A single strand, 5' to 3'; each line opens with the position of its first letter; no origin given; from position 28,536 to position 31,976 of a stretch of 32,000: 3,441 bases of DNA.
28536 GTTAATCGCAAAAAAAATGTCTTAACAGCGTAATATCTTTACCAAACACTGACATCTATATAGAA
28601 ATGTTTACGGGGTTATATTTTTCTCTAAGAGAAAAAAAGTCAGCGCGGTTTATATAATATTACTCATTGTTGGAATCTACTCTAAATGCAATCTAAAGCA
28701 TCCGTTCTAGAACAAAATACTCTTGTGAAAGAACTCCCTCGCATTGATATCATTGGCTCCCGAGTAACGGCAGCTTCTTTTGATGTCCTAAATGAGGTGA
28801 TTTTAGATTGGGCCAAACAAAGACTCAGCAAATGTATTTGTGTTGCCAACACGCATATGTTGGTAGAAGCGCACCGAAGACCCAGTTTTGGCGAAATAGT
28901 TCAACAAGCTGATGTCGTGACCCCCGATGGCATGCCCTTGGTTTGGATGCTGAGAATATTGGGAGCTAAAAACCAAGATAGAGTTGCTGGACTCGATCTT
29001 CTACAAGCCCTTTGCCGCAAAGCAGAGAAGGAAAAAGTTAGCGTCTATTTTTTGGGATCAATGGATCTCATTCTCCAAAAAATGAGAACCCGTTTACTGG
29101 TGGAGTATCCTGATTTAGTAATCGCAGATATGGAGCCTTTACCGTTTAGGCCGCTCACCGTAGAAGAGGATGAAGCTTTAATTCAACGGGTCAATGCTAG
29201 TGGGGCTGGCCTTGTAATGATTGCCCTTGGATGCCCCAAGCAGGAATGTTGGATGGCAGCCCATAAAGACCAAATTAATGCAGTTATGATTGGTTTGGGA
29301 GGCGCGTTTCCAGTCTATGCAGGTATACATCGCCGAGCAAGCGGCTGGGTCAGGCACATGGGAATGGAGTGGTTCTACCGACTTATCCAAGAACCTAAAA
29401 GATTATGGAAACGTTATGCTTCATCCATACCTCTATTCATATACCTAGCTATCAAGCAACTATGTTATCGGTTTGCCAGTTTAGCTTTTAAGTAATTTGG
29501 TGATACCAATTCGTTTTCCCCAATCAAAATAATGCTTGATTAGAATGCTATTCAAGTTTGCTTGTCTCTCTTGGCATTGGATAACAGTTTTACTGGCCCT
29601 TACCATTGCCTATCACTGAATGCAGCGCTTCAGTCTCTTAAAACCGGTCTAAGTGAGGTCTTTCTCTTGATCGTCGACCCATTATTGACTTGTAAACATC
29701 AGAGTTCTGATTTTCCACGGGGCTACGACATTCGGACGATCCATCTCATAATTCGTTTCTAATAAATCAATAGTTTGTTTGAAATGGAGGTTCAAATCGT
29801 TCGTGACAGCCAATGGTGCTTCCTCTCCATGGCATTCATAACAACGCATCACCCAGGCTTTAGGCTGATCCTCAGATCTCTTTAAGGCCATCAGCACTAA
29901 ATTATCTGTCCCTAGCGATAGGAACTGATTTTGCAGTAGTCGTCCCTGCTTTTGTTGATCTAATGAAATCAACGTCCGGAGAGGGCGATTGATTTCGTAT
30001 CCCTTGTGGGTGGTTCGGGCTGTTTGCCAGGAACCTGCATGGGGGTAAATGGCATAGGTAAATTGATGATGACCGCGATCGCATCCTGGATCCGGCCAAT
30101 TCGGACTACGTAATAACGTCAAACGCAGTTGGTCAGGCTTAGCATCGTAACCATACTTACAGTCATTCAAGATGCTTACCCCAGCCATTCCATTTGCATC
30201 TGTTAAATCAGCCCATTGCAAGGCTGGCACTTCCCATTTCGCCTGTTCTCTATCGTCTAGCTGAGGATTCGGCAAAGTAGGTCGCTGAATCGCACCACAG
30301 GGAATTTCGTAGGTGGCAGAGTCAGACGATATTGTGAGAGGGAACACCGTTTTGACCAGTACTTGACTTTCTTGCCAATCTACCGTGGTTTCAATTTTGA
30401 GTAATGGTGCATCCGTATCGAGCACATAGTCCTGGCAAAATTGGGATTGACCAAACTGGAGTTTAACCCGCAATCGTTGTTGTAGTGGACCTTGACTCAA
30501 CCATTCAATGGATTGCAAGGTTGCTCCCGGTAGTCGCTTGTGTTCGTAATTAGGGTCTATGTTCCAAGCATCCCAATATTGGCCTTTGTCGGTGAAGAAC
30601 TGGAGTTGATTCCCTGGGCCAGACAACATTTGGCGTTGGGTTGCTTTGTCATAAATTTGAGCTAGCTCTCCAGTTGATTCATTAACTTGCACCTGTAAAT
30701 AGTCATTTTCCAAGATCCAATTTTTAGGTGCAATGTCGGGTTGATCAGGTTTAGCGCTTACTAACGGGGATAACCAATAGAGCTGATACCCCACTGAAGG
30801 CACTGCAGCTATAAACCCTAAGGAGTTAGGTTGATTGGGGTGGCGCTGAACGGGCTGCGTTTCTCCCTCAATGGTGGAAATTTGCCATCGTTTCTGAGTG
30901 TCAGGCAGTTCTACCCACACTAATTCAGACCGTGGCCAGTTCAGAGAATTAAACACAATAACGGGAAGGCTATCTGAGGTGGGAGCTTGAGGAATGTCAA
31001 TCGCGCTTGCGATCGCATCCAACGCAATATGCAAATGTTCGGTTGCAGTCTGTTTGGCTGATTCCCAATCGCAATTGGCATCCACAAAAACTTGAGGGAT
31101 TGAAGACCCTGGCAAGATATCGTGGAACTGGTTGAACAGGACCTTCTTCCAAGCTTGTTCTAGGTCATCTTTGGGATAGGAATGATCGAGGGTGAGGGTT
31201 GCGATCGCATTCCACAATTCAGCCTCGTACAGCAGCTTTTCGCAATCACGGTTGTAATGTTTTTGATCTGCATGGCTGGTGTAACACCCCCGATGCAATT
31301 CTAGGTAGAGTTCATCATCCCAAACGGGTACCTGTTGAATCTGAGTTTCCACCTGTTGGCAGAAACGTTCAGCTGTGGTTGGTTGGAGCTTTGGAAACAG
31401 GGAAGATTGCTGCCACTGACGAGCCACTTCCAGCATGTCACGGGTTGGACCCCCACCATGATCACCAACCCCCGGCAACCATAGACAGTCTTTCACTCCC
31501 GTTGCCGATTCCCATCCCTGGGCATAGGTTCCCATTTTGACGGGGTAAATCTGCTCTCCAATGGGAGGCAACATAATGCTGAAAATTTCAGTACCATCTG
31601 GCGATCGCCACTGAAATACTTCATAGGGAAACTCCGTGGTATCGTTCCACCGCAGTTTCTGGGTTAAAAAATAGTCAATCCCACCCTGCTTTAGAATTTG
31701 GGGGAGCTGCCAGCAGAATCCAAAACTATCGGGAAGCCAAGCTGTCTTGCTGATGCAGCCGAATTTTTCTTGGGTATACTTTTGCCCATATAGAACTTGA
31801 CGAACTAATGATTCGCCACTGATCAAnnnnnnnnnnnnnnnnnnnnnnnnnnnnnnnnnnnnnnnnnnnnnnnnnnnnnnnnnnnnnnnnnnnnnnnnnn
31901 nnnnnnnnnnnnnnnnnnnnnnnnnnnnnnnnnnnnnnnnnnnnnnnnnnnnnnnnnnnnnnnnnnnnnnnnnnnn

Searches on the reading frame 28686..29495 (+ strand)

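Call 4: search_protein_families(library=pfam, proteins=[window:28686-29495:+])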
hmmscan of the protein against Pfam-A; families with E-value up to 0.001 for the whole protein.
window:28686-29495:+ (269 aa): 1 family
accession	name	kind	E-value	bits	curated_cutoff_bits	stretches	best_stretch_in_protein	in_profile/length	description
PF03808.19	Glyco_tran_WecG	-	1.8e-60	204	27.4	1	75-244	1-168/168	Glycosyl transferase WecG/TagA/CpsF family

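Call 6: search_protein_families(library=ncbifam, proteins=[window:28686-29495:+], max_evalue=0.00001)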
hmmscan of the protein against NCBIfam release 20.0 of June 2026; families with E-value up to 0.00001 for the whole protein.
window:28686-29495:+ (269 aa): 4 families
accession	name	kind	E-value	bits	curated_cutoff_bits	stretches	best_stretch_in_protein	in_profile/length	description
TIGR00696.1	wecG_tagA_cpsF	superfamily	1.7e-54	184.2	69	1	70-245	1-174/178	WecB/TagA/CpsF family glycosyltransferase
NF041710.1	UDPacetylman_taseTarA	equivalog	1.6e-35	122.7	350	1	18-258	7-243/247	N-acetylglucosaminyldiphosphoundecaprenol N-acetyl-beta-D-mannosaminyltransferase TarA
NF002980.1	PRK03692.1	equivalog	1.3e-32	113.1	323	1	44-245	29-226/240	lipopolysaccharide N-acetylmannosaminouronosyltransferase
NF041872.1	EPS_EpsA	equivalog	6.1e-32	111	500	1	45-247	43-246/265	exopolysaccharide biosynthesis glycosyltransferase EpsA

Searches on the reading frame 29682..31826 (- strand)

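Call 4: search_protein_families(library=pfam, proteins=[window:29682-31826:-])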
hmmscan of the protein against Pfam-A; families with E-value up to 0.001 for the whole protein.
window:29682-31826:- (714 aa): 4 families
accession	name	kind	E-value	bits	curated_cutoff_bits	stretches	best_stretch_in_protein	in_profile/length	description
PF07748.19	Glyco_hydro_38C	-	5.2e-68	229.8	25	1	372-580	1-205/206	Glycosyl hydrolases family 38 C-terminal domain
PF01074.27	Glyco_hydro_38N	-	1.1e-52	179.6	25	1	1-169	89-269/270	Glycosyl hydrolases family 38 N-terminal domain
PF09261.16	Alpha-mann_mid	-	1.6e-29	102.3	31.1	1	176-269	1-93/96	Alpha mannosidase middle domain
PF17677.7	Glyco_hydro38C2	-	4e-12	46.5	22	1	642-709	1-72/72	Glycosyl hydrolases family 38 C-terminal beta sandwich domain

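Call 6: search_protein_families(library=ncbifam, proteins=[window:29682-31826:-], max_evalue=0.00001)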
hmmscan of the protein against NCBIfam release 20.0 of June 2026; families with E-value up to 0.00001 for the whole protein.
window:29682-31826:- (714 aa): 1 family
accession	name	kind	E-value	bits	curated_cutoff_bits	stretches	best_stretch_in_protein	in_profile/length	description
NF007331.0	PRK09819.1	equivalog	1.2e-34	119.4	1138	1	1-323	94-419/885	mannosylglycerate hydrolase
